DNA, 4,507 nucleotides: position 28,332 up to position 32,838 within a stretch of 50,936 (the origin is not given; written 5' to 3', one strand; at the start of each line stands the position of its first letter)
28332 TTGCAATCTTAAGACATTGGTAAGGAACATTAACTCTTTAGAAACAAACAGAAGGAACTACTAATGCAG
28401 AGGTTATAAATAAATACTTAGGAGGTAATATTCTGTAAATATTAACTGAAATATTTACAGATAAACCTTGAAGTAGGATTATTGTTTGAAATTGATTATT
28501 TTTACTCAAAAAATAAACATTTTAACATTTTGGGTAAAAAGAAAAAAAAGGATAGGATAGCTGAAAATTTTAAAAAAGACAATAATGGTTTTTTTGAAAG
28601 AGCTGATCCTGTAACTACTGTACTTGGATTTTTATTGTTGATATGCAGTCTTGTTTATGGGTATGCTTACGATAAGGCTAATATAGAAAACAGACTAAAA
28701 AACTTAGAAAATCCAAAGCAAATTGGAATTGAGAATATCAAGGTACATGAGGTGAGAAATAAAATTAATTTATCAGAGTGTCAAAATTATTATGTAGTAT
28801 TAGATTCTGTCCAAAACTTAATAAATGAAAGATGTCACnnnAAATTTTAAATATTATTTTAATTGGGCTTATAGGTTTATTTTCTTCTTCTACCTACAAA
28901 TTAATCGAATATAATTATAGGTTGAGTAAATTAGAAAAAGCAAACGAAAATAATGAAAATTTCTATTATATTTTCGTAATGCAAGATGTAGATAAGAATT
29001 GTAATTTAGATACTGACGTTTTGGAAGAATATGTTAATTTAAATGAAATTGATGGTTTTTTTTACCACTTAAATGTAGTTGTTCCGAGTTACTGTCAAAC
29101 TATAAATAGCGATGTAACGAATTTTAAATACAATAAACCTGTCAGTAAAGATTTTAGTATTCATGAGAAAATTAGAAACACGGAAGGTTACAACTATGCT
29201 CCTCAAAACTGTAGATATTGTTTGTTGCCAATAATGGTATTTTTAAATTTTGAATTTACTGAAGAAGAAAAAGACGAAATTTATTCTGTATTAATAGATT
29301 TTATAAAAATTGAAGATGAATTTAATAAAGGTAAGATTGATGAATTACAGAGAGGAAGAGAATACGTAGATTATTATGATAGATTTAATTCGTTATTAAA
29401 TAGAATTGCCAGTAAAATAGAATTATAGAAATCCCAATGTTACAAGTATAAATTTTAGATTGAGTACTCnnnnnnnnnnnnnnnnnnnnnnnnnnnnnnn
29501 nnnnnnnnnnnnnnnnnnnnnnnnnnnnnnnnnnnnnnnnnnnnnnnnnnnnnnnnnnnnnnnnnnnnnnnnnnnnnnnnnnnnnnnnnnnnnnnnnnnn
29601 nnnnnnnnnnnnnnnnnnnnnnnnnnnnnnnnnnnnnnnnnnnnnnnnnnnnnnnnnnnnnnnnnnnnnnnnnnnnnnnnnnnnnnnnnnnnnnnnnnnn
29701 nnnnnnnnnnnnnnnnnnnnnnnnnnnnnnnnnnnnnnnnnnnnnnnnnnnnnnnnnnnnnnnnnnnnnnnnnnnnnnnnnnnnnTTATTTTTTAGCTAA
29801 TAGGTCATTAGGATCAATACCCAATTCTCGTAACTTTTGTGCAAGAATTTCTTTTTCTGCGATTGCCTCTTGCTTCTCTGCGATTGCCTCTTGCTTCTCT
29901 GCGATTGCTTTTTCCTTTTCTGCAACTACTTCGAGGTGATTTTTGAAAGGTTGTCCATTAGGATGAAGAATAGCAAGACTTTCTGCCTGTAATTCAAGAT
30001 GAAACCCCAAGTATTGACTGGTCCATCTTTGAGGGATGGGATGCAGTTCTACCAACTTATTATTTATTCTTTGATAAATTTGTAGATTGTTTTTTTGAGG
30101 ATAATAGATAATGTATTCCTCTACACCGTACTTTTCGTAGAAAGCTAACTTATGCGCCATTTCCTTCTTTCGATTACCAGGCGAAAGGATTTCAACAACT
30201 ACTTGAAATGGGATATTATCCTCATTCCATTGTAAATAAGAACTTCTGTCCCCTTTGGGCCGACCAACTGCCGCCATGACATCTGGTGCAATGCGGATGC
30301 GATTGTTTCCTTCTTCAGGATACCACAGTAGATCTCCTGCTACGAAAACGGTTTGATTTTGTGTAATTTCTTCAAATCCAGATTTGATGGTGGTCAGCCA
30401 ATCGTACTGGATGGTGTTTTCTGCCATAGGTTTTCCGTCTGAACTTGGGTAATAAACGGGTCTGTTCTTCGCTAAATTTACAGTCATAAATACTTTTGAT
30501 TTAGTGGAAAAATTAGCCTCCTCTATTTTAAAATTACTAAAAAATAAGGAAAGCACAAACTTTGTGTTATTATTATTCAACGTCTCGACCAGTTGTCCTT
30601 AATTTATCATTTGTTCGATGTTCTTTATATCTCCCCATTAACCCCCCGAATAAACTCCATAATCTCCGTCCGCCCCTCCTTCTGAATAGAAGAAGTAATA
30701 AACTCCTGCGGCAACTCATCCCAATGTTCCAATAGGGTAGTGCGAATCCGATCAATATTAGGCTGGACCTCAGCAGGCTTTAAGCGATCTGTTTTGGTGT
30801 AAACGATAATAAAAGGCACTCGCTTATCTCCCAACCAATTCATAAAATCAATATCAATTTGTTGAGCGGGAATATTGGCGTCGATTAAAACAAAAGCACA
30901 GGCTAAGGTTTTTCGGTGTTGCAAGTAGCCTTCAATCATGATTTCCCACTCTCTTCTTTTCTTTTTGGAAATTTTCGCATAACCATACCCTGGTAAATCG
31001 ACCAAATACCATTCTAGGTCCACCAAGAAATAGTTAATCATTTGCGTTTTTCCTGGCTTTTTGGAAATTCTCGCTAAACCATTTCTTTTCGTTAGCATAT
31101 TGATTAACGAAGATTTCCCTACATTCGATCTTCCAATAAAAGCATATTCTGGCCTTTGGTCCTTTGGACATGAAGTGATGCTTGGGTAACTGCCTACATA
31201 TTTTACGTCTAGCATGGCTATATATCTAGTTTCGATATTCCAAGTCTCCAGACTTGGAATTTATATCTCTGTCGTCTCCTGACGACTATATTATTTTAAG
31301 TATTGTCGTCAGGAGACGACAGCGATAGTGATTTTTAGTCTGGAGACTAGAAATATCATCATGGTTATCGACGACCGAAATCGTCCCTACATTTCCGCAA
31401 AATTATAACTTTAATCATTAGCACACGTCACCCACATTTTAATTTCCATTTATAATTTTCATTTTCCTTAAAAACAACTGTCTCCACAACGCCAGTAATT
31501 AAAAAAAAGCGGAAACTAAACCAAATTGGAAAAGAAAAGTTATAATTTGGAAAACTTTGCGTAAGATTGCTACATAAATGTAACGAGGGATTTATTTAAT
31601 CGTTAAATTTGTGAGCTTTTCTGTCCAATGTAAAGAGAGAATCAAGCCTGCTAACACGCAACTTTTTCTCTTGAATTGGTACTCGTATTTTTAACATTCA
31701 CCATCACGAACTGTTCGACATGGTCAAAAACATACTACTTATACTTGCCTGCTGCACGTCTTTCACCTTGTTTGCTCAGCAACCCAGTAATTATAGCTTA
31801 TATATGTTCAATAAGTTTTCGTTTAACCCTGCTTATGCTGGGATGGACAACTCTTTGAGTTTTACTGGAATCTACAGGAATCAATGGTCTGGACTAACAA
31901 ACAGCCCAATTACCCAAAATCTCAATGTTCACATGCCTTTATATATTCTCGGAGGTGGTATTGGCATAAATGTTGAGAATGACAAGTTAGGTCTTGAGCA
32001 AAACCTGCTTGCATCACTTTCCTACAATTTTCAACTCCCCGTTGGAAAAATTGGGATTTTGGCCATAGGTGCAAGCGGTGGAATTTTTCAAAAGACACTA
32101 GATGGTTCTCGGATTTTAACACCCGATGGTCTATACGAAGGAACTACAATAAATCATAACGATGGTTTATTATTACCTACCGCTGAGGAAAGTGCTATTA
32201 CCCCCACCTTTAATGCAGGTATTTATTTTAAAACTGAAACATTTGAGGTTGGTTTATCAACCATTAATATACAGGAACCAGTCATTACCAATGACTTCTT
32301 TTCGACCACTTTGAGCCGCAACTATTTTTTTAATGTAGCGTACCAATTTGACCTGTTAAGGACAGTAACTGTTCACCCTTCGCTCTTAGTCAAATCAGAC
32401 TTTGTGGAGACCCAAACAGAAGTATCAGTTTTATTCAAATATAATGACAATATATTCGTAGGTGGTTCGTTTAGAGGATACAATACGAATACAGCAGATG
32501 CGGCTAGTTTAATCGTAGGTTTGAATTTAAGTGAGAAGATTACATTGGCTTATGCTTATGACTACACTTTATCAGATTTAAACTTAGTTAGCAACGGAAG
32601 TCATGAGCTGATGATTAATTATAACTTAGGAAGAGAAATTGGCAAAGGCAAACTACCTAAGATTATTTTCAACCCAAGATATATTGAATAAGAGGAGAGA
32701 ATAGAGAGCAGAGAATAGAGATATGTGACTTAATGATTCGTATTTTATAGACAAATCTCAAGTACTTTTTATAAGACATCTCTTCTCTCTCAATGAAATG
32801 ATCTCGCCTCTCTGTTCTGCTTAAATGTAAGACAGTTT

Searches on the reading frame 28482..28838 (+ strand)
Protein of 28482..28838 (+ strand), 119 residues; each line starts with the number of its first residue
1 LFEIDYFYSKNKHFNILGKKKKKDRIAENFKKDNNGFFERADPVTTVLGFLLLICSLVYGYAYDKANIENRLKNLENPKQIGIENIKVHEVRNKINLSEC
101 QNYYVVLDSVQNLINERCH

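Call 6: search_protein_families(library=ncbifam, proteins=[window:28482-28838:+], max_evalue=0.001)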
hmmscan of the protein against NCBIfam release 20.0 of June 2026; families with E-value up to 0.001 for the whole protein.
window:28482-28838:+ (119 aa): 0 families

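Call 7: search_protein_families(library=pfam, proteins=[window:28482-28838:+], max_evalue=0.001)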
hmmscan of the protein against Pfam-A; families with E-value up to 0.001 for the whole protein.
window:28482-28838:+ (119 aa): 0 families

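Call 60: search_protein_families(library=pfam, proteins=[window:28482-28838:+], max_evalue=0.1)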
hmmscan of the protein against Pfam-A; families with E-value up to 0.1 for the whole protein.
window:28482-28838:+ (119 aa): 1 family
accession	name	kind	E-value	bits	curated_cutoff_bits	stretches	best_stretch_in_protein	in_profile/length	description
PF15569.11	Imm40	-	0.091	13.8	25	1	58-112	7-60/90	Immunity protein 40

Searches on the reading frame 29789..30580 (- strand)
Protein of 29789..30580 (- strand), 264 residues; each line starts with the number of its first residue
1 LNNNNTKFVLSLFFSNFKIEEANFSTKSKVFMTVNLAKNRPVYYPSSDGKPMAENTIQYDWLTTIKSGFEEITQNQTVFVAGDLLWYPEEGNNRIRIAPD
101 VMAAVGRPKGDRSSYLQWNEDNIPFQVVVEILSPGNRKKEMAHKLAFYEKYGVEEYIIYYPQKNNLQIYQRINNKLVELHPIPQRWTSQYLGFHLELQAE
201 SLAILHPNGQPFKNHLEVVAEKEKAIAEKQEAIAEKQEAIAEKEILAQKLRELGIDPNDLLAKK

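Call 6: search_protein_families(library=ncbifam, proteins=[window:29789-30580:-], max_evalue=0.001)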
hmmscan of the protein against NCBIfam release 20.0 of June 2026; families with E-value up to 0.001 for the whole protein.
window:29789-30580:- (264 aa): 0 families

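Call 7: search_protein_families(library=pfam, proteins=[window:29789-30580:-], max_evalue=0.001)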
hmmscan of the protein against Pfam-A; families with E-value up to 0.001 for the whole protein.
window:29789-30580:- (264 aa): 1 family
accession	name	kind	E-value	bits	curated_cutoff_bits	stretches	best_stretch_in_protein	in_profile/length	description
PF05685.18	Uma2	-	4.6e-18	65.7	27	1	57-196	35-166/172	Putative restriction endonuclease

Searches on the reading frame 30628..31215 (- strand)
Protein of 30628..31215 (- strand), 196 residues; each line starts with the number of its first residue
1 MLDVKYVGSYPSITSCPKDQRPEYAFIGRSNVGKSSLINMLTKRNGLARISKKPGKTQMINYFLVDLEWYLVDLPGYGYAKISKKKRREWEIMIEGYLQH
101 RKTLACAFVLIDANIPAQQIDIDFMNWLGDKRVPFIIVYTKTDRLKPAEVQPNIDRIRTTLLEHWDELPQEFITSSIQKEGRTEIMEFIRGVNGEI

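Call 6: search_protein_families(library=ncbifam, proteins=[window:30628-31215:-], max_evalue=0.001)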
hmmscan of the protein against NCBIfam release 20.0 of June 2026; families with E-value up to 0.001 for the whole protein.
window:30628-31215:- (196 aa): 16 families
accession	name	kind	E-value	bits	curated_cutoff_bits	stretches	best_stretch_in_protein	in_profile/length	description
TIGR03598.1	GTPase_YsxC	equivalog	7.9e-65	218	124.45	1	5-189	2-185/186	ribosome biogenesis GTP-binding protein YihA/YsxC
NF003255.0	PRK04213.1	equivalog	4.1e-21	75.2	164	1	18-186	6-185/204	GTP-binding protein EngB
TIGR03594.1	GTPase_EngA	equivalog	1.6e-13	50.4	306.7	1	21-191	175-344/432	ribosome biogenesis GTPase Der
NF000908.1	PRK00089.1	equivalog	2e-12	47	237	1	25-189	7-163/291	GTPase Era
TIGR03596.1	GTPase_YlqF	equivalog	6.8e-11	42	208.2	1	25-86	122-182/276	ribosome biogenesis GTPase YlqF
TIGR03918.1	GTP_HydF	equivalog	2.3e-10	39.9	325.55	1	17-150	3-133/392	[FeFe] hydrogenase H-cluster maturation GTPase HydF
TIGR03597.1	GTPase_YqeH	equivalog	5.7e-08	32.3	297.4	1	22-77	156-215/361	ribosome biogenesis GTPase YqeH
TIGR00231.1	small_GTP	domain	6.9e-07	29.2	42.5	1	25-153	7-127/164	GTP-binding protein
NF007071.0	PRK09518.1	equivalog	9.7e-06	24.3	953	1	20-159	443-581/706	bifunctional cytidylate kinase/GTPase Der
TIGR00450.1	mnmE_trmE_thdF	equivalog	1.2e-05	24.6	252.6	1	25-161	213-344/446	tRNA uridine-5-carboxymethylaminomethyl(34) synthesis GTPase MnmE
NF003661.0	PRK05291.1-3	equivalog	2.4e-05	23.9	380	1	25-74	220-268/448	tRNA uridine-5-carboxymethylaminomethyl(34) synthesis GTPase MnmE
NF002828.0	PRK03003.1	equivalog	7.8e-05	21.4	631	1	22-144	41-336/477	ribosome biogenesis GTPase Der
TIGR00436.1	era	equivalog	9.8e-05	21.8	116.25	1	25-160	4-135/270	GTPase Era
TIGR00157.1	TIGR00157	equivalog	0.00033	20.3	100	0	25-84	126-190/247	ribosome small subunit-dependent GTPase A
TIGR00437.1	feoB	equivalog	0.00051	18.9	315.65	1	28-83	1-58/594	ferrous iron transport protein B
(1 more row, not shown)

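Call 7: search_protein_families(library=pfam, proteins=[window:30628-31215:-], max_evalue=0.001)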
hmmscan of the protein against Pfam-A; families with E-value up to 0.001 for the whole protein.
window:30628-31215:- (196 aa): 6 families
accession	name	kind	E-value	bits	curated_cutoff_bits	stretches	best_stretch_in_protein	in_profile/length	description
PF01926.29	MMR_HSR1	-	5.4e-20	72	21.9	1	24-141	2-113/113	50S ribosome-binding GTPase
PF02421.24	FeoB_N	-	3.7e-07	30.2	27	1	24-161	3-134/156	Ferrous iron transport protein B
PF03193.22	RsgA_GTPase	-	2.9e-06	27.7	30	1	24-77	109-168/174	RsgA GTPase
PF00350.29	Dynamin_N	-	5.4e-06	27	27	0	25-48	2-25/168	Dynamin family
PF00009.33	GTP_EFTU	-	9.9e-05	22.4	26.5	0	104-189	93-182/188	Elongation factor Tu GTP binding domain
PF00735.24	Septin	-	0.00031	20.5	26.2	0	106-164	116-173/280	Septin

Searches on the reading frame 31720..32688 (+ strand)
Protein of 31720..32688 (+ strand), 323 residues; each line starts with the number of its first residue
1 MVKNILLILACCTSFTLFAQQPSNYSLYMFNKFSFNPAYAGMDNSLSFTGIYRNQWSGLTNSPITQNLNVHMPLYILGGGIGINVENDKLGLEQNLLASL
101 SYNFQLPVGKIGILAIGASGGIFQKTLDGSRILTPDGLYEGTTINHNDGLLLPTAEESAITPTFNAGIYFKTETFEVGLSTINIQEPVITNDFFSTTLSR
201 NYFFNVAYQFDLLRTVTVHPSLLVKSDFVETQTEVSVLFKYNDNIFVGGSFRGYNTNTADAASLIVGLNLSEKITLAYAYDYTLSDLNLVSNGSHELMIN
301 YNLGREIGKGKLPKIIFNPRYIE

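Call 6: search_protein_families(library=ncbifam, proteins=[window:31720-32688:+], max_evalue=0.001)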
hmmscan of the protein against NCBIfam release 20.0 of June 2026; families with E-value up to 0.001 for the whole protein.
window:31720-32688:+ (323 aa): 1 family
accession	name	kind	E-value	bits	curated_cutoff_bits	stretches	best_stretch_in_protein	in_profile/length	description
TIGR03519.1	T9SS_PorP_fam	subfamily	3.1e-65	220.5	90.55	1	5-302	7-291/292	PorP/SprF family type IX secretion system membrane protein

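Call 7: search_protein_families(library=pfam, proteins=[window:31720-32688:+], max_evalue=0.001)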
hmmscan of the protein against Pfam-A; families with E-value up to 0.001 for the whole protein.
window:31720-32688:+ (323 aa): 1 family
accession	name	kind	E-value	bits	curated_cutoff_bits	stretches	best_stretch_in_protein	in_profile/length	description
PF11751.14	PorP_SprF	-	2.3e-58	198.3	22.3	1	18-301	2-273/273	Type IX secretion system membrane protein PorP/SprF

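Call 17: find_encoding_contigs(protein=window:31720-32688:+, flank=10000, max_places=6)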
Protein window:31720-32688:+ (323 aa): no gene with exactly this product is on record in the collection.

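Call 18: find_related_loci(query=window:31720-32688:+, collection=genome_contigs, flank=10000)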
Query window:31720-32688:+ (323 aa) in genome_contigs; peptide patterns used: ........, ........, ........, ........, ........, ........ (x = any residue, [..] = any of these).
61 stretches matched a pattern; 19 encode a relative of the query (tblastn E <= 1e-3); 19 distinct loci.
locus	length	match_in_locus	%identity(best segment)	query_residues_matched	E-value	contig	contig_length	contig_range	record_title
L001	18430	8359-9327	89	1-323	0e+0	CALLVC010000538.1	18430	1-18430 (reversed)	MAG: uncultured Saprospiraceae bacterium isolate L1_Bin_Bin_49_sub_1 genome assembly, contig: c_000000067729, whole geno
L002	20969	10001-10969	86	1-323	0e+0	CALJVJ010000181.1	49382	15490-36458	MAG: uncultured Saprospiraceae bacterium isolate H3_Bin_Bin_212_1_1 genome assembly, contig: c_000001711920, whole genom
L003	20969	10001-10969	86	1-323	0e+0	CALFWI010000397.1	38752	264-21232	MAG: uncultured Saprospiraceae bacterium isolate H2_Bin_Bin_11_4 genome assembly, contig: c_000001237768, whole genome s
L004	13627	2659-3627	85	1-323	0e+0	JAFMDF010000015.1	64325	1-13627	MAG: Bacteroidetes bacterium isolate CPBay_Spr30G08_47 NODE_124_length_64325_cov_9.412868, whole genome shotgun sequence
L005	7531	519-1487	84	1-323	0e+0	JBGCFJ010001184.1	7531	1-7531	MAG: Saprospiraceae bacterium isolate SGMAG-24 contig1184, whole genome shotgun sequence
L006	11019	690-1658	84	1-323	0e+0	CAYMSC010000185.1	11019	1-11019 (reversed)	MAG TPA_asm: uncultured Saprospiraceae bacterium isolate SRP065251_co1_20 genome assembly, contig: NODE_4900_length_1101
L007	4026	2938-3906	84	1-323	0e+0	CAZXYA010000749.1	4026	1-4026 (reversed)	MAG TPA_asm: uncultured Saprospiraceae bacterium isolate SRP065251_co1_7 genome assembly, contig: NODE_16728_length_4026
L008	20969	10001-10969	82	1-323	0e+0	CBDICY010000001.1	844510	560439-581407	MAG: Saprospiraceae bacterium isolate 951dd66b-73de-4a3c-8e3a-a805efb1aa3c genome assembly, contig: contig_1, whole geno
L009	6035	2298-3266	81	1-323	0e+0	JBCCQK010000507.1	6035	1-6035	MAG: Bacteroidota bacterium isolate P01_D01_bin.150 k141_2592601_length_6035_cov_10.0000, whole genome shotgun sequence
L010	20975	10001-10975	74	1-323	1e-166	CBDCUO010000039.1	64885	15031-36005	MAG: Saprospiraceae bacterium isolate 8ed1a4eb-f38d-42ed-aa47-c095b23a0205 genome assembly, contig: contig_39, whole gen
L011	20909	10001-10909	57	18-320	5e-119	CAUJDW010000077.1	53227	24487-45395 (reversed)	MAG: Bacteroidota bacterium isolate KLAP184 genome assembly, contig: KLAP184_448714, whole genome shotgun sequence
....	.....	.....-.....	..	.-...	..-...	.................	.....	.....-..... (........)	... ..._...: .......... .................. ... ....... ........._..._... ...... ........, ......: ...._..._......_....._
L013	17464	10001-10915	51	19-321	1e-95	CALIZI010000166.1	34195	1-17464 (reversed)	MAG: uncultured Saprospiraceae bacterium isolate R4_Bin_Bin_85_1 genome assembly, contig: c_000003910747, whole genome s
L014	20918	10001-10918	43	18-322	2e-83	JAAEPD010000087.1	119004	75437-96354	MAG: Aureispira sp. isolate Cli_1 CliG_CONTIG591484, whole genome shotgun sequence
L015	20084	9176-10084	41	19-321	2e-72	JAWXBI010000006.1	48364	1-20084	MAG: Saprospiraceae bacterium isolate MP6IB1.118 k99_26019, whole genome shotgun sequence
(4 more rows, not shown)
